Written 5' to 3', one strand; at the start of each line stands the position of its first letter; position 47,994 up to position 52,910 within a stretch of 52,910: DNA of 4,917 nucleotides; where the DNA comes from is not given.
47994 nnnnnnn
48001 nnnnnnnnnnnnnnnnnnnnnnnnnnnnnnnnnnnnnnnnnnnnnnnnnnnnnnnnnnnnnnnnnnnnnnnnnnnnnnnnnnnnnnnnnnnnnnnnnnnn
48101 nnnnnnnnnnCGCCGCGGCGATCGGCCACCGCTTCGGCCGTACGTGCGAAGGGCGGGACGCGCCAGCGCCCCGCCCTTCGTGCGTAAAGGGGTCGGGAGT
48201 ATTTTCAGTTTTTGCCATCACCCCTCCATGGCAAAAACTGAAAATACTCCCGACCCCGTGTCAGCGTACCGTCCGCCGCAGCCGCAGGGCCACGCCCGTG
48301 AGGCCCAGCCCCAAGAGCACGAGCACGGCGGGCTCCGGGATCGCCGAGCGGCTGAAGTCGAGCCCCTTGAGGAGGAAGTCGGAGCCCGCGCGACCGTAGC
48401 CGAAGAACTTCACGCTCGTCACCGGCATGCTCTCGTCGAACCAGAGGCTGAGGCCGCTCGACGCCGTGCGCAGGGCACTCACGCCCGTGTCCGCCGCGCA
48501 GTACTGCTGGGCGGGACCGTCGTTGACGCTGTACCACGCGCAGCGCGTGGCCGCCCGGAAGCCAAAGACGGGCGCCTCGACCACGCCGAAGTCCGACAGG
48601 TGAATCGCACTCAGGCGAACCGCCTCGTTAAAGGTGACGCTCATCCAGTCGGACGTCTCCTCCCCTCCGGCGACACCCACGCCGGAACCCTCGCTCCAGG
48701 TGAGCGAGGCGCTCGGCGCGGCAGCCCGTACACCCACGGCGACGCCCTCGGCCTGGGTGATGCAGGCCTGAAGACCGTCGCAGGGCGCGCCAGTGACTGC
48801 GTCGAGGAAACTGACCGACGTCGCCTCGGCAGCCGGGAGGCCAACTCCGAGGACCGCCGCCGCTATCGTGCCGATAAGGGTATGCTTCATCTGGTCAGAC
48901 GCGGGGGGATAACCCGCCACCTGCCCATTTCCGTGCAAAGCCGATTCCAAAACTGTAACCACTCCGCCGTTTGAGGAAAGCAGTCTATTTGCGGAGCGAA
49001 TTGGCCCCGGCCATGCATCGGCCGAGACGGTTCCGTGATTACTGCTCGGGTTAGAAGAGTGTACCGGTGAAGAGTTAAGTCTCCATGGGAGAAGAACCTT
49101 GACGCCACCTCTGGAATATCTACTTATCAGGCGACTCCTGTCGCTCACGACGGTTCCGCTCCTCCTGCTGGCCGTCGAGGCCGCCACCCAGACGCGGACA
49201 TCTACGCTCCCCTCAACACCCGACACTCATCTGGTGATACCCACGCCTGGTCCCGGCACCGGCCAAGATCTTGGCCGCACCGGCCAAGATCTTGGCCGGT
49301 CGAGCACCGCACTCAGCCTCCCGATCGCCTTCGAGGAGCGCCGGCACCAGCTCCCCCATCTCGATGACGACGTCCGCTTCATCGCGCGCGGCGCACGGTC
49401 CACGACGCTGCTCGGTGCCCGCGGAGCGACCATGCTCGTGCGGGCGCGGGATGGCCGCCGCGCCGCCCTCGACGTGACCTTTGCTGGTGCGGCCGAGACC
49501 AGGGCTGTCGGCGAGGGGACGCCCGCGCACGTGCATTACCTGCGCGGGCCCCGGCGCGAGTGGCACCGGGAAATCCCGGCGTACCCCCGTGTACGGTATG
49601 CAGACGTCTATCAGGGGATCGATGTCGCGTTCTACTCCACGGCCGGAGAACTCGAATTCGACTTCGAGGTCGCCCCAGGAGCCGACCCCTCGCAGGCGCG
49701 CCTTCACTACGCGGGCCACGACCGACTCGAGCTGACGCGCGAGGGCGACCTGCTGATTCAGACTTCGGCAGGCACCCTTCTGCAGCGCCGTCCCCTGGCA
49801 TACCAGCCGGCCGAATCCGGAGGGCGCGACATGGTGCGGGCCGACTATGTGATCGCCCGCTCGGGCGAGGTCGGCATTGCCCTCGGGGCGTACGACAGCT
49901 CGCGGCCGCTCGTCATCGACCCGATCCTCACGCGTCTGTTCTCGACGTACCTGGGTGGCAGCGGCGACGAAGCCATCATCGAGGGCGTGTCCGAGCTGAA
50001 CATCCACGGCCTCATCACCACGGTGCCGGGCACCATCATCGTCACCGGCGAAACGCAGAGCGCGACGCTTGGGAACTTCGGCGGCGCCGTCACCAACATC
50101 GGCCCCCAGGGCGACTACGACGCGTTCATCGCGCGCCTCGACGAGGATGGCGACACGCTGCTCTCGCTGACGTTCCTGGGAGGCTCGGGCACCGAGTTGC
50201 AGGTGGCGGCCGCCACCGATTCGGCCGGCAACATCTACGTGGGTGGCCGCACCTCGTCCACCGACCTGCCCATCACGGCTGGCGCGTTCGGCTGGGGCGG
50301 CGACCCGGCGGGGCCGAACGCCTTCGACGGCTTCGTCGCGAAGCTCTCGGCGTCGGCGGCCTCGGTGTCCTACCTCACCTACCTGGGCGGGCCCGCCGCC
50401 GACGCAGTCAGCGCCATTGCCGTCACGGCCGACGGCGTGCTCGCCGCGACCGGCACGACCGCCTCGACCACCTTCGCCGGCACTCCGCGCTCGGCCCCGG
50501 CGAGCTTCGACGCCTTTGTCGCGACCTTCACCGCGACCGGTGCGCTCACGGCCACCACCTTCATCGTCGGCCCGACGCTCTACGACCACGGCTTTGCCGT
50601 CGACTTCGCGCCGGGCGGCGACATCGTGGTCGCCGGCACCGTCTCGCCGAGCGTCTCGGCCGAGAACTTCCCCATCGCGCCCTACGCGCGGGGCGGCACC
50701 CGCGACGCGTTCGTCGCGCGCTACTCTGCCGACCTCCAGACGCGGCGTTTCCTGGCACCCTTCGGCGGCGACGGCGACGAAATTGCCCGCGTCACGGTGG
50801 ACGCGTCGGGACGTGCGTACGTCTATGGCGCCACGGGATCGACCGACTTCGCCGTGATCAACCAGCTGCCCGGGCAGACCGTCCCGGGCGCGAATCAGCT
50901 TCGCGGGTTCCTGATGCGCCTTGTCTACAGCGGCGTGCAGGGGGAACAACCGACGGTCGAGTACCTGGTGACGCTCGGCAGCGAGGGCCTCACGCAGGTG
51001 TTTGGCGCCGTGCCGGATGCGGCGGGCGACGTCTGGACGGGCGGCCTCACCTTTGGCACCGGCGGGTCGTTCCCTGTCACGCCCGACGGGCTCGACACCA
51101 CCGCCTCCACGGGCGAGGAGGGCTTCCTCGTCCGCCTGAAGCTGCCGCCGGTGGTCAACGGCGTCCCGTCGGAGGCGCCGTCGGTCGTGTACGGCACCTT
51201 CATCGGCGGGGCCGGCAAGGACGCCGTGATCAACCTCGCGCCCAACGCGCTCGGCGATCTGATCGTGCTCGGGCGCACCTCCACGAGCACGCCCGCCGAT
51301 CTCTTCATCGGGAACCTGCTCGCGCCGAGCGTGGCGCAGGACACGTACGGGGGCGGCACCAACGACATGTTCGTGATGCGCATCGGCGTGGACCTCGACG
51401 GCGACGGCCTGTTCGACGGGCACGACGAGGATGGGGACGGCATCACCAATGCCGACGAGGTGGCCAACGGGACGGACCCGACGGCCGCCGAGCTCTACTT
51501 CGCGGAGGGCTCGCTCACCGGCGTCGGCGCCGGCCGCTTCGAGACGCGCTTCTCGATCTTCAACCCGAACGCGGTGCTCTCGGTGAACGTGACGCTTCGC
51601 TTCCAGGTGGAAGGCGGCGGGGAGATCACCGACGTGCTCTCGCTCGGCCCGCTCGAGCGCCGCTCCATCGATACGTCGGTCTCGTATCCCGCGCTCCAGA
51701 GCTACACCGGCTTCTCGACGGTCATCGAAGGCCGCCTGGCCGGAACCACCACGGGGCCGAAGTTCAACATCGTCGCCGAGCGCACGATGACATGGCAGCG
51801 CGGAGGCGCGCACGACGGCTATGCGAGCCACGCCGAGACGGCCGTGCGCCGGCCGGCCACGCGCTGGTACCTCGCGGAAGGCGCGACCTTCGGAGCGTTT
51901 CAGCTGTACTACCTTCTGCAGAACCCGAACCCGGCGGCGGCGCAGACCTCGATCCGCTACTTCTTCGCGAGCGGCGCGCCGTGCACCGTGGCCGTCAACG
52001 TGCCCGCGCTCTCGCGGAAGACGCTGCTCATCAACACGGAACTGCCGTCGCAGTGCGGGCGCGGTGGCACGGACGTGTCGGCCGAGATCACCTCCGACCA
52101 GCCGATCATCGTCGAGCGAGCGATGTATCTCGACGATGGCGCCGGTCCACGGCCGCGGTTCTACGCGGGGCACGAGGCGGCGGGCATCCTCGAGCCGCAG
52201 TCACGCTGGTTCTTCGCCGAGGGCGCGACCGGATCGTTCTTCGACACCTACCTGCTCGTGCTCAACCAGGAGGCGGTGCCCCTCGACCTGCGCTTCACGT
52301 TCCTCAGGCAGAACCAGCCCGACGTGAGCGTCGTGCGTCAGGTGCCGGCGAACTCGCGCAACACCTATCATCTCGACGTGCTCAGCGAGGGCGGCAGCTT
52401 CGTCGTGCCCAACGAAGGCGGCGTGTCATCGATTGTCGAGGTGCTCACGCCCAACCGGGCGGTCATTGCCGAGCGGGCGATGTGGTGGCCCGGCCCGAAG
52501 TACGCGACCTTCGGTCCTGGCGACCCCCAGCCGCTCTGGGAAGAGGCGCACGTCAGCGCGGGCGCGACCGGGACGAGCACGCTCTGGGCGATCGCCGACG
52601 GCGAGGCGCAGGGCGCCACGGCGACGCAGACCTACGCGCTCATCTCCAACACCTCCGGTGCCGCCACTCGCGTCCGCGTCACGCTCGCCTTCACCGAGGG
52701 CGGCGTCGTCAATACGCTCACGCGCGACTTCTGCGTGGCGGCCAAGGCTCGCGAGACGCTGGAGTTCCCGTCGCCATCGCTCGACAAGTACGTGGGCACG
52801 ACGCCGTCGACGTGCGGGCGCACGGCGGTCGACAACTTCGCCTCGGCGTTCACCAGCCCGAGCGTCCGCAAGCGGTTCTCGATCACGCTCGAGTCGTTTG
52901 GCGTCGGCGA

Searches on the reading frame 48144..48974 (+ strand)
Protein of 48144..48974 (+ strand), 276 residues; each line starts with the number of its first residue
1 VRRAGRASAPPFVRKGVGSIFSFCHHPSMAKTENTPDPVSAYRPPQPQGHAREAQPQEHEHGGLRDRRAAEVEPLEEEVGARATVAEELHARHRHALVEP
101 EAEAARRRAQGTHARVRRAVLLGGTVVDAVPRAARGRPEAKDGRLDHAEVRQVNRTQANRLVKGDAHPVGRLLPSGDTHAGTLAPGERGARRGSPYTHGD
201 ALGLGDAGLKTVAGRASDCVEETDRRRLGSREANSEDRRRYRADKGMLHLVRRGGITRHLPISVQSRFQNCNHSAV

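Call 15: search_protein_families(library=pfam, proteins=[window:48144-48974:+])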
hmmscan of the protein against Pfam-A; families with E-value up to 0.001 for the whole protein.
window:48144-48974:+ (276 aa): 0 families

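Call 72: search_protein_families(library=pfam, proteins=[window:48144-48974:+], max_evalue=0.1)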
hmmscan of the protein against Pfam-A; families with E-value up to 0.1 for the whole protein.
window:48144-48974:+ (276 aa): 0 families

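Call 74: find_encoding_contigs(protein=window:48144-48974:+, flank=10000, max_places=2)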
Protein window:48144-48974:+ (276 aa): no gene with exactly this product is on record in the collection.

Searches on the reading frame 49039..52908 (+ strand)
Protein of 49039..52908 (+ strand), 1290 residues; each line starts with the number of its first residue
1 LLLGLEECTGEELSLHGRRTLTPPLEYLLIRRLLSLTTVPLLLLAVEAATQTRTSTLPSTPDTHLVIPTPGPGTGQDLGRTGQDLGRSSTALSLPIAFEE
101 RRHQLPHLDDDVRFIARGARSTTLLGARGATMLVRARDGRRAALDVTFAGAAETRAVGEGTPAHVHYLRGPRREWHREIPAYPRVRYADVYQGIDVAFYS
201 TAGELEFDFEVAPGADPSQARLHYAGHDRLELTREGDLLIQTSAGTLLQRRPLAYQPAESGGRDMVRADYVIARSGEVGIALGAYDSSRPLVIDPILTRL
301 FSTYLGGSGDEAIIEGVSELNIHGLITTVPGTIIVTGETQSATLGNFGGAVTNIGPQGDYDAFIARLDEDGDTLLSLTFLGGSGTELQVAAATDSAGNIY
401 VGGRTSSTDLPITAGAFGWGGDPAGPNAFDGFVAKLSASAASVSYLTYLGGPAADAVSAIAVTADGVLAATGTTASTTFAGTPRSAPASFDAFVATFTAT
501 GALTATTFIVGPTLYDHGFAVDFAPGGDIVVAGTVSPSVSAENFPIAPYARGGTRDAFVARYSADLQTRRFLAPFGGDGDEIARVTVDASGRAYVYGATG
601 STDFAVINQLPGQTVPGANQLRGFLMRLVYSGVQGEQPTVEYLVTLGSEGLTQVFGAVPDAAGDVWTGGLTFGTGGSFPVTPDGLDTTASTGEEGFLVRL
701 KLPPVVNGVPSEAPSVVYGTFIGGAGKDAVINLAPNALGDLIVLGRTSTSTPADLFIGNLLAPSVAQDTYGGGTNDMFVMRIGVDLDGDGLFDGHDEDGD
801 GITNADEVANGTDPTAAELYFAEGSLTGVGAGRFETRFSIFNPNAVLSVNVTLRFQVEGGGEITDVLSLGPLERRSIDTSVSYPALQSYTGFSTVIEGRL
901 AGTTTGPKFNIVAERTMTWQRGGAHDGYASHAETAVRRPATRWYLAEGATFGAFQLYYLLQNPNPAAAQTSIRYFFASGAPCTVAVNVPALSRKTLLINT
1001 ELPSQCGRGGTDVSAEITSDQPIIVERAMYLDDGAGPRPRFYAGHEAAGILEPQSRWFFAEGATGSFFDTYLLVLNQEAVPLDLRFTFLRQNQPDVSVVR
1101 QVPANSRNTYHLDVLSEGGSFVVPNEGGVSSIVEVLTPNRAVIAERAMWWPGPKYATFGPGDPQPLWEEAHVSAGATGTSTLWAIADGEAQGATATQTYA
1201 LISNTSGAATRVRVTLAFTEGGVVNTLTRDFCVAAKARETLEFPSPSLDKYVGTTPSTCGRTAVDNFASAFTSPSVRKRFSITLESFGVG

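Call 15: search_protein_families(library=pfam, proteins=[window:49039-52908:+])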
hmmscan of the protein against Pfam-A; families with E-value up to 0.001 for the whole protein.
window:49039-52908:+ (1290 aa): 3 families
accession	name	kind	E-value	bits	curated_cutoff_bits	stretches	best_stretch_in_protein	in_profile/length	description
PF25778.1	DUF7948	-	2.6e-45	155.6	27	1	98-296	1-214/214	Domain of unknown function (DUF7948)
PF06739.17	SBBP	-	1.4e-05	25.4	20.5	1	392-411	19-38/38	Beta-propeller repeat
PF18884.5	TSP3_bac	-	1.9e-05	24.8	25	1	796-815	1-20/22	Bacterial TSP3 repeat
